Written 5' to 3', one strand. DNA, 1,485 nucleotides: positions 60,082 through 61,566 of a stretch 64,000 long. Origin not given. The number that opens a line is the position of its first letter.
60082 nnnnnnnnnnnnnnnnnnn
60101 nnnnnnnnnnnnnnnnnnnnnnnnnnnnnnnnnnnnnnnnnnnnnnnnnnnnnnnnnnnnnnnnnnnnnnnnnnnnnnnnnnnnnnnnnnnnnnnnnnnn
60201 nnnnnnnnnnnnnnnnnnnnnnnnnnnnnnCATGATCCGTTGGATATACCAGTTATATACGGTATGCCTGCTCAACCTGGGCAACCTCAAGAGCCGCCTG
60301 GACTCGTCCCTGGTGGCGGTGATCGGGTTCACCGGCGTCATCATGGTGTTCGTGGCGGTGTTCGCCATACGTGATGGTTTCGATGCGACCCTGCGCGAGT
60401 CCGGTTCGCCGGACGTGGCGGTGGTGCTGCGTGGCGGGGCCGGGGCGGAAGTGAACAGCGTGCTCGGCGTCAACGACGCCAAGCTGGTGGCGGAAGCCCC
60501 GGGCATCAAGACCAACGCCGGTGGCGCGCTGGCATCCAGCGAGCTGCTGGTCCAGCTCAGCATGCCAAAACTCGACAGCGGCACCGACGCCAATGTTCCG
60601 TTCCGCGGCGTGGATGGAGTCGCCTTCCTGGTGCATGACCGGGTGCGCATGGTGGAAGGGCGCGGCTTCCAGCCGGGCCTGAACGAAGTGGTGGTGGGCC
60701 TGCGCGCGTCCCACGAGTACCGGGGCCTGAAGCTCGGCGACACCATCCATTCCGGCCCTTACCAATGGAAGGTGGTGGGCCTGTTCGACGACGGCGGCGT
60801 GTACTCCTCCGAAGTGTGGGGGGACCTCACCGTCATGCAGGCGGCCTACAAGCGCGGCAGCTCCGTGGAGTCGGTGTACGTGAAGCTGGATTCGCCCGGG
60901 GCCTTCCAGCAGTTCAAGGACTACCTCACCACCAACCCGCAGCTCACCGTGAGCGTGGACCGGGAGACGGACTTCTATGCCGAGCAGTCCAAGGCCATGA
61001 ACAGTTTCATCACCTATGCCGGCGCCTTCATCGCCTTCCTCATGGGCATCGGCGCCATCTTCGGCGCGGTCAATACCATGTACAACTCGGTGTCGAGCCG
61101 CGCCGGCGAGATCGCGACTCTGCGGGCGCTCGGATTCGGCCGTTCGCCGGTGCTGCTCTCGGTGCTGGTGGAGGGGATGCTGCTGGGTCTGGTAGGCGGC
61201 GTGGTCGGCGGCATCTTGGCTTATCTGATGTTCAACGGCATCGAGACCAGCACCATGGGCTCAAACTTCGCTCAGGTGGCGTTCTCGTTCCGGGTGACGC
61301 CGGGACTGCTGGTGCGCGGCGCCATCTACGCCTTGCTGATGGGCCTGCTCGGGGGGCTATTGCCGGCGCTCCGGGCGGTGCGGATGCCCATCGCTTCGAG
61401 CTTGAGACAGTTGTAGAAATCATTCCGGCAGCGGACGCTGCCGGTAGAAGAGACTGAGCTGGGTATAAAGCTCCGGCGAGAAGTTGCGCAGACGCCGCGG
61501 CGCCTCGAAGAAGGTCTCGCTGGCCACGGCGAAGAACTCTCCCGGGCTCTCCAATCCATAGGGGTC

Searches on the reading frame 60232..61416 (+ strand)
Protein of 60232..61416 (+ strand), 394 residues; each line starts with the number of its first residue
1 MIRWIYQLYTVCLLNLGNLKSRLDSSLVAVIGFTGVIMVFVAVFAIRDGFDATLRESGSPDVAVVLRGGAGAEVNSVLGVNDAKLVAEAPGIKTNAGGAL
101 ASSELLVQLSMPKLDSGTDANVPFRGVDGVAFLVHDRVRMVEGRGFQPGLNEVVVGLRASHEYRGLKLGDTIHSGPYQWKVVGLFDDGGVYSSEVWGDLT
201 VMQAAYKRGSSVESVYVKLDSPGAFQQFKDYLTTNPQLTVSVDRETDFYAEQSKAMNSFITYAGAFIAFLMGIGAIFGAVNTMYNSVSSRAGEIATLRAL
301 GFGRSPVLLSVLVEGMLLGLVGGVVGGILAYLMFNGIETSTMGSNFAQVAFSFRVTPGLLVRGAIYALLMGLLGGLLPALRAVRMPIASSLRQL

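Call 21: find_encoding_contigs(protein=window:60232-61416:+, flank=10000, max_places=1)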
Protein window:60232-61416:+ (394 aa): 5 contigs read that carry it; 1 place shown.
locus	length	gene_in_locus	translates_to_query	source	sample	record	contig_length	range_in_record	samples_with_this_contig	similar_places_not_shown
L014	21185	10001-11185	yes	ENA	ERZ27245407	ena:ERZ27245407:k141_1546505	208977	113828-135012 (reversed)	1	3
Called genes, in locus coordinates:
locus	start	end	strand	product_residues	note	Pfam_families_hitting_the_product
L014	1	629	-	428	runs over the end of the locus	PF19295:SufBD_N, PF01458:SUFBD_core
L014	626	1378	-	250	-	PF00005:ABC_tran, PF02463:SMC_N (faint)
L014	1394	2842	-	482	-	PF19295:SufBD_N, PF01458:SUFBD_core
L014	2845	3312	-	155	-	PF02082:Rrf2, PF09339:HTH_IclR (faint), PF12802:MarR_2 (weak)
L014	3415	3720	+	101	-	PF06127:Mpo1-like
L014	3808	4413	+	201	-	PF08378:NERD (weak)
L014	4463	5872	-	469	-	PF01546:Peptidase_M20, PF07687:M20_dimer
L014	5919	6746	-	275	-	PF01026:TatD_DNase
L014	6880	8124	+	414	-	PF25919:BSH_CusB (faint), PF25917:BSH_RND, PF25973:BSH_CzcB, PF25984:BSH_YknX (faint), PF25954:Beta-barrel_RND_2, PF25967:RND-MFP_C (weak), PF25975:CzcB_C (weak), PF25989:YknX_C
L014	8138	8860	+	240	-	PF00005:ABC_tran, PF13304:AAA_21 (faint)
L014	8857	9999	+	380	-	PF12704:MacB_PCD, PF02687:FtsX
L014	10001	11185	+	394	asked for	PF02687:FtsX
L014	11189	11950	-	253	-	PF06167:Peptidase_M90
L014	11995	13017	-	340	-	PF12698:ABC2_membrane_3, PF01061:ABC2_membrane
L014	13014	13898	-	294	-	PF00005:ABC_tran, PF13175:AAA_15 (faint), PF13304:AAA_21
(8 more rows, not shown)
